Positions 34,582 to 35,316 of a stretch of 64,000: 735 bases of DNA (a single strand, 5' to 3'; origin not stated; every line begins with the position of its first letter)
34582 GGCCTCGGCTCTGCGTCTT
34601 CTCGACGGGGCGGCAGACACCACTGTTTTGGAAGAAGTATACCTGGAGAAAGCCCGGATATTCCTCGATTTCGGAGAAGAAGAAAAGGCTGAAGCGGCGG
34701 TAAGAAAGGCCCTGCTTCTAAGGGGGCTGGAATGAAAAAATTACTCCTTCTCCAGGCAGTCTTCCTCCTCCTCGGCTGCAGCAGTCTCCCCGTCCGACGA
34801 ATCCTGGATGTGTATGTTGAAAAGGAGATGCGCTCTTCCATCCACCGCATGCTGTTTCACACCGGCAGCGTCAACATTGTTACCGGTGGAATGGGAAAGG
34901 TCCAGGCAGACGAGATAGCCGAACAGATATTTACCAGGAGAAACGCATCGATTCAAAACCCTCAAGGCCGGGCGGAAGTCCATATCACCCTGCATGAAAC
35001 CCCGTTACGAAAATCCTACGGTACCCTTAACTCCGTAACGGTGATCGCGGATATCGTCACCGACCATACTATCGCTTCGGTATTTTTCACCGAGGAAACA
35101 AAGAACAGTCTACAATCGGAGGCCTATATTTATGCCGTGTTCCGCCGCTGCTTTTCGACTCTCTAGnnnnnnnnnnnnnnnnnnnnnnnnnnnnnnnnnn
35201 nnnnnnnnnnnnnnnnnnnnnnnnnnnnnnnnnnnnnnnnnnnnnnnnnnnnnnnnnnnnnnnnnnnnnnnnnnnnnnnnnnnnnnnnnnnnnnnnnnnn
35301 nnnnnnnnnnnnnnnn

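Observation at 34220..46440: Translationally coupled 8-gene envelope operon: TPR lipoprotein, small lipoprotein, TolC-like OMF, MFP, two Ig-like lipoproteins and tandem RND pumps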

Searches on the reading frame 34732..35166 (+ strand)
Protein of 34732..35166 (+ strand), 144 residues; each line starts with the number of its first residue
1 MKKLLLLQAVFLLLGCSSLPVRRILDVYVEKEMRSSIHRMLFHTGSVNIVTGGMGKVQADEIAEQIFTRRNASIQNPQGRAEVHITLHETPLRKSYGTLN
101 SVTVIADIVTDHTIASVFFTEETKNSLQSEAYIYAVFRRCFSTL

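Call 4: search_protein_families(library=pfam, proteins=[window:34732-35166:+], max_evalue=0.01)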
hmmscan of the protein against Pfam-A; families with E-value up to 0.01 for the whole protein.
window:34732-35166:+ (144 aa): 0 families

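Call 5: search_protein_families(library=ncbifam, proteins=[window:34732-35166:+], max_evalue=0.01)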
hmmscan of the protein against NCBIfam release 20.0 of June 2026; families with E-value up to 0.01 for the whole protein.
window:34732-35166:+ (144 aa): 0 families

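Call 49: find_homologous_proteins(query=A5, max_evalue=0.001)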
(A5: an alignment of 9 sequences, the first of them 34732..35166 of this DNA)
Query A5 (9 sequences) (144 aa, profile of the alignment): 12 proteins with E <= 0.001 among 3711 candidates.
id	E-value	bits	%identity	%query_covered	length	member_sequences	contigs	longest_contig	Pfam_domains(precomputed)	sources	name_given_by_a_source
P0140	1.5e-52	196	23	89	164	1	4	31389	-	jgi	jgi:hypothetical protein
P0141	2.2e-50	189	27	86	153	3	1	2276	-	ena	-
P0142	2.5e-50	189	27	86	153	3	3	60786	-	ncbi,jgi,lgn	jgi:hypothetical protein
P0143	7.2e-49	184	23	97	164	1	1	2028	-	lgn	-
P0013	9.1e-49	183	100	100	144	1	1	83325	-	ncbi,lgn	-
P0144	3.2e-48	182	23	88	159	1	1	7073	-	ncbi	ncbi:MAG: hypothetical protein SNJ78_07535 [Spirochaetales bacterium]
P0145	3.5e-48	182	86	100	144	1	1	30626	-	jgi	-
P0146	1.3e-47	180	24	97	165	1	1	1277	-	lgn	-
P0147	6.6e-47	177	18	92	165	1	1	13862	-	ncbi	-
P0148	1.1e-46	177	24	86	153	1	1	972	-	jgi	-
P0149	1.1e-35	141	68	99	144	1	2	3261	-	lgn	-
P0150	9.6e-30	122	54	100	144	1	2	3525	-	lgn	-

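Call 54: predict_structure(alignment_id=A6)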
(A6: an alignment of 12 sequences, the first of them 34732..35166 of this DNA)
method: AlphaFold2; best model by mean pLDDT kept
length: 144 residues; sequences in the alignment: 12
mean_pLDDT: 85.2   pTM: 0.76
mean pLDDT of the five models: 85.2, 85.3, 85.0, 84.8, 84.2
residues with pLDDT >= 90: 93; 70-90: 24; 50-70: 20; < 50: 7
segments of 3 or more residues with pLDDT < 50: 15-20
pLDDT, mean of each block of 10 residues (from residue 1): 56 47 89 94 94 70 96 95 96 79 96 97 90 95 86
secondary structure, 60 per line:
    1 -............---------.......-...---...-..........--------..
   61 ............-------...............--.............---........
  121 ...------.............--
elements in order: H2-13 E23-29 E41-50 H59-72 E80-94 E97-109 E113-123 H130-142

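Call 57: fold_search(model_id=the predicted structure, library=pdb)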
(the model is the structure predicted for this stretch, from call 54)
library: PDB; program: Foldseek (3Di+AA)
matches with E <= 10: 1447; with E <= 0.001: 10
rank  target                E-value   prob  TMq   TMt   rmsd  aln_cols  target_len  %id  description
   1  5t11_K                4.9e-05  1.00  0.51  0.55   4.9       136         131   11  PelC L103M dodecamer from Paraburkholderia phytofirmans, space group C2 (released 2017-03-15)
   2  5t0z_D                5.6e-05  1.00  0.60  0.56   4.3       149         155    6  PelC from Geobacter metallireducens (released 2017-03-15)
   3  5t0z_B                7.7e-05  1.00  0.61  0.56   4.3       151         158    7  PelC from Geobacter metallireducens (released 2017-03-15)
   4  5t11_A                8.7e-05  1.00  0.46  0.48   5.5       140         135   14  PelC L103M dodecamer from Paraburkholderia phytofirmans, space group C2 (released 2017-03-15)
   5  5t10_C                1.3e-04  1.00  0.49  0.50   5.1       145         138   10  PelC dodecamer from Paraburkholderia phytofirmans, space group P6 (released 2017-03-15)
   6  5t0z_A                1.4e-04  1.00  0.56  0.52   4.9       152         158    5  PelC from Geobacter metallireducens (released 2017-03-15)
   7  5t10_B                2.1e-04  1.00  0.50  0.52   4.9       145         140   10  PelC dodecamer from Paraburkholderia phytofirmans, space group P6 (released 2017-03-15)
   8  5t0z_C                2.4e-04  1.00  0.56  0.52   4.8       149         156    7  PelC from Geobacter metallireducens (released 2017-03-15)
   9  5t11_B                2.7e-04  1.00  0.50  0.51   5.3       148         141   13  PelC L103M dodecamer from Paraburkholderia phytofirmans, space group C2 (released 2017-03-15)
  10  5t11_E                3.1e-04  1.00  0.51  0.53   4.8       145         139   10  PelC L103M dodecamer from Paraburkholderia phytofirmans, space group C2 (released 2017-03-15)
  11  9rpw_B                5.9e-03  0.95  0.37  0.36   7.4       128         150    8  Cryo-EM structure of Shigella flexneri LptDE dimer: closed-state unbound and open-state bound by Oekolampad phage RBP (released 2025-12-10)
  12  9h80_A                6.7e-03  0.93  0.39  0.37   6.6       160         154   11  Structure of the outer membrane exopolysaccharide transporter PelBC (released 2025-06-11)
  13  9r2r_A                9.8e-03  0.91  0.25  0.26   9.9        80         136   15  De novo designed M7 protein fold (released 2025-05-14)
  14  4uv2_P                1.5e-02  0.97  0.42  0.30   8.1       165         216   10  Structure of the curli transport lipoprotein CsgG in a non-lipidated, pre-pore conformation (released 2014-09-24)
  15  8uu7_w                1.5e-02  0.95  0.38  0.49   4.9       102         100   11  Cryo-EM structure of the Listeria innocua 70S ribosome in complex with HflXr, HPF, and E-site tRNA (structure II-B) (released 2024-02-28)
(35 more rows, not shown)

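Call 62: find_encoding_contigs(protein=P0142, flank=10000, max_places=3)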
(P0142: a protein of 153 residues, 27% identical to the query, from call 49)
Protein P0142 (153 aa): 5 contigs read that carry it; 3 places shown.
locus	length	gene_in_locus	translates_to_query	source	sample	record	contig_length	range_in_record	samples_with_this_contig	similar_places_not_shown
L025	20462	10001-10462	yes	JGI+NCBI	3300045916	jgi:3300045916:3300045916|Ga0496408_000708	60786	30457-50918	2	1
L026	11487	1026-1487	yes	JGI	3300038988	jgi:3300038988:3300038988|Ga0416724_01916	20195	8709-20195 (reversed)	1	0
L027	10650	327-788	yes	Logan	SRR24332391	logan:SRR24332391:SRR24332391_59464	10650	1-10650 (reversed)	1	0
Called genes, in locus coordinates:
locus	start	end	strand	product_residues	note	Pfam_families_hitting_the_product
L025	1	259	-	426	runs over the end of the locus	PF06808:DctM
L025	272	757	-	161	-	PF04290:DctQ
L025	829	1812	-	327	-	PF03480:DctP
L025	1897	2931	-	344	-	PF01408:GFO_IDH_MocA, PF02894:GFO_IDH_MocA_C, PF22725:GFO_IDH_MocA_C3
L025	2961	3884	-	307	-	PF01261:AP_endonuc_2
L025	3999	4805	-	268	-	PF04962:KduI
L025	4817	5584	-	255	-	PF00392:GntR, PF14502:HTH_41 (faint), PF07729:FCD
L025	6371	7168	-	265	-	PF01261:AP_endonuc_2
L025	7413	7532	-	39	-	-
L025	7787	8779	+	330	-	PF00432:Prenyltrans (faint)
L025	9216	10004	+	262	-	PF12895:ANAPC3 (faint), PF13428:TPR_14 (faint), PF13432:TPR_16 (faint), PF14559:TPR_19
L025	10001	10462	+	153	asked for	-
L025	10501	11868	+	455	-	PF02321:OEP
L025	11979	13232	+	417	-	PF25917:BSH_RND (weak), PF25973:BSH_CzcB, PF25984:BSH_YknX (faint), PF25885:HH_EMRA (weak), PF25954:Beta-barrel_RND_2, PF25989:YknX_C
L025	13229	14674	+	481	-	PF13205:Big_5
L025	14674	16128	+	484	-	PF13205:Big_5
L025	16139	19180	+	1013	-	PF00873:ACR_tran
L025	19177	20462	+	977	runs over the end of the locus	PF00873:ACR_tran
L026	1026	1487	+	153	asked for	-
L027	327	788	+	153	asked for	-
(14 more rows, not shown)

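Call 71: search_protein_families(library=pfam, alignment_id=A6, max_evalue=5)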
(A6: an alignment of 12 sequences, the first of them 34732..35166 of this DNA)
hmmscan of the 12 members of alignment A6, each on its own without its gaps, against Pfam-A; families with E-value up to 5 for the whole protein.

A. member 1, window:34732-35166:+ (144 aa): 0 families

B. families by the number of members that match (of 12 scanned): 2 families
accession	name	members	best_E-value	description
PF07398.16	MDMPI_C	2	0.00022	MDMPI C-terminal domain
PF00263.26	Secretin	1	0.0059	Bacterial type II and III secretion system protein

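Call 74: search_protein_representatives(alignment_id=A6)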
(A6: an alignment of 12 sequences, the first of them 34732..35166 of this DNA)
Query: 12 sequences, 150 profile positions. Proteins with E-value up to 0.001 (for the whole library): 100; up to 1e-10: 49; up to 1e-30: 12. The best 100 are listed.
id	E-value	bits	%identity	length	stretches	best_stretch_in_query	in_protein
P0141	1.1e-57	210.8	-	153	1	1-149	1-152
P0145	1.1e-52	194.6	-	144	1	1-149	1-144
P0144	7.1e-47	175.7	-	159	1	3-149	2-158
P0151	3.0e-42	160.7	-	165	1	3-149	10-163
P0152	2.6e-34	134.9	-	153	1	6-146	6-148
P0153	7.2e-34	133.5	-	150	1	1-149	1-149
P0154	6.0e-33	130.5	-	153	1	2-149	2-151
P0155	6.1e-33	130.5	-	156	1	10-149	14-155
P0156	5.1e-32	127.5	-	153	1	1-149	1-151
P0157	1.0e-31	126.5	-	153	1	7-149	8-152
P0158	2.1e-31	125.5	-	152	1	3-149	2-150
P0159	6.1e-31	124.0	-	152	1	1-149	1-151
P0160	3.9e-30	121.4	-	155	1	3-149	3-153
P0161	8.9e-29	117.0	-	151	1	7-149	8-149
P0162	1.2e-26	110.1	-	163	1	6-147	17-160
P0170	1.2e-22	97.0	-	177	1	4-149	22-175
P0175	2.2e-19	86.5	-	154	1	7-149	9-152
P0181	1.1e-16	77.7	-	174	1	6-148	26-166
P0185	4.5e-15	72.5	-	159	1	3-148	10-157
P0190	8.8e-13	65.0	-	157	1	10-149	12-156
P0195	6.2e-11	59.0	-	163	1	8-146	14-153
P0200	1.5e-09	54.6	-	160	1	6-148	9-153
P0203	7.3e-09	52.3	-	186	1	5-149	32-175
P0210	1.8e-07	47.8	-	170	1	2-149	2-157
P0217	2.5e-06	44.1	-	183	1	9-149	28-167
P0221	7.1e-06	42.6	-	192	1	5-148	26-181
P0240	5.1e-04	36.6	-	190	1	15-149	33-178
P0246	7.7e-04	36.0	-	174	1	10-149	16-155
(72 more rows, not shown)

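Call 75: search_protein_families(library=pfam, proteins=[P0160, P0175, P0185, P0195, P0203, P0210, P0217, P0221, P0240, P0246], max_evalue=1)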
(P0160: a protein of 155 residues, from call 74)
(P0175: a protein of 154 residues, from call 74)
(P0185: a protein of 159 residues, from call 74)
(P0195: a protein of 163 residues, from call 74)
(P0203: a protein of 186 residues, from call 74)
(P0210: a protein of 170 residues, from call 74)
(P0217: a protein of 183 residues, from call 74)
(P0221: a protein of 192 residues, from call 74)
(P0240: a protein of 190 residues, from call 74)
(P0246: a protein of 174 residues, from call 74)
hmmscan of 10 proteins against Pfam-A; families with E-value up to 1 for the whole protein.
P0160 (155 aa): 0 families

P0175 (154 aa): 0 families

P0185 (159 aa): 0 families

P0195 (163 aa): 0 families

P0203 (186 aa): 1 family
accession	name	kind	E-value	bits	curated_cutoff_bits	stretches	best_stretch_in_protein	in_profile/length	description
PF04063.20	DUF383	-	0.13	12.4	33.2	1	75-126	134-184/188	Domain of unknown function (DUF383)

P0210 (170 aa): 0 families

P0217 (183 aa): 1 family
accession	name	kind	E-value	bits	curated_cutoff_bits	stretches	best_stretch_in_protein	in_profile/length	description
PF17218.8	CBX7_C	-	0.04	14.1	22.2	1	123-133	22-32/33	CBX family C-terminal motif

P0221 (192 aa): 0 families

P0240 (190 aa): 0 families

P0246 (174 aa): 0 families

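Call 76: list_cluster_members(proteins=[P0152, P0156, P0162, P0170, P0181, P0190, P0200, P0210, P0221, P0240])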
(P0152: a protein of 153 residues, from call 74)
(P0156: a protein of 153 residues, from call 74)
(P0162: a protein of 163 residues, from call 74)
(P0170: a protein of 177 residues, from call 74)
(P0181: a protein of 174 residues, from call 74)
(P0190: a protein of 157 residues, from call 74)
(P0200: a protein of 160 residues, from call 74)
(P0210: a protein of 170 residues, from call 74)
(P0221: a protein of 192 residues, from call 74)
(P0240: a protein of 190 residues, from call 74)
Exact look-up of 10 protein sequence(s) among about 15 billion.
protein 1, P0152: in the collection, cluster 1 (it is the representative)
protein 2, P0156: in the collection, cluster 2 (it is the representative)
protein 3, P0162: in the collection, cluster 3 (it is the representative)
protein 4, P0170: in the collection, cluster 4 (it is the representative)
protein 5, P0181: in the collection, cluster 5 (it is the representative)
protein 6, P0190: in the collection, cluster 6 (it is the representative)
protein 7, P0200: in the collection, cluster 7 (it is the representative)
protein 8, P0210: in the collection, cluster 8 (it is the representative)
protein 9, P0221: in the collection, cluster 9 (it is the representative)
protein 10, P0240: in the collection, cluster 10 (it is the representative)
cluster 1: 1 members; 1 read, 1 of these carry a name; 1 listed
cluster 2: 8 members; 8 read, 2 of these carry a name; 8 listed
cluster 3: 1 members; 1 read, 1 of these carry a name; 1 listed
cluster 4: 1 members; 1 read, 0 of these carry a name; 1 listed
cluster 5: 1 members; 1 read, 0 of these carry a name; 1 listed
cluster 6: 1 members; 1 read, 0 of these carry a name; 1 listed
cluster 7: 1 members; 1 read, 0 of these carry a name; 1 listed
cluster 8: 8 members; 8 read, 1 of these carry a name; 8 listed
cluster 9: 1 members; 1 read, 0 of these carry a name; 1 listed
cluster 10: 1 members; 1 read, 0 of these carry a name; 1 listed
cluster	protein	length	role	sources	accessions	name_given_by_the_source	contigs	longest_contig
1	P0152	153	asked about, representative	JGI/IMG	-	hypothetical protein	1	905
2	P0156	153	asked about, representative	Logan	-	-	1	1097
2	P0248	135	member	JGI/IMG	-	hypothetical protein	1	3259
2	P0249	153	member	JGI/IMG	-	hypothetical protein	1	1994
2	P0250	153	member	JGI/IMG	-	-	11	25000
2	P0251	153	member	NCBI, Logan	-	-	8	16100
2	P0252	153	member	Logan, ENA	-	-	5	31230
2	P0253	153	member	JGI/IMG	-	-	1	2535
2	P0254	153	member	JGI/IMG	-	-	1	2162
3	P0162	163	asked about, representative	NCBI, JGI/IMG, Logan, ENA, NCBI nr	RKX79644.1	MAG: hypothetical protein DRP87_02345 [Spirochaetes bacterium] | MAG: hypothetical protein DRP87_02345 [Spirochaetota bacterium]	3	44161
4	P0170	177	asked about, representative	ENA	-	-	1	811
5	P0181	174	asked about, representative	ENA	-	-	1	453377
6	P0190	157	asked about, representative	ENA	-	-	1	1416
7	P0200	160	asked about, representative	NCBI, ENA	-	-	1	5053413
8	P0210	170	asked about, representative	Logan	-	-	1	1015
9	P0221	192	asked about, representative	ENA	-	-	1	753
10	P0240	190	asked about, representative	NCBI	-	-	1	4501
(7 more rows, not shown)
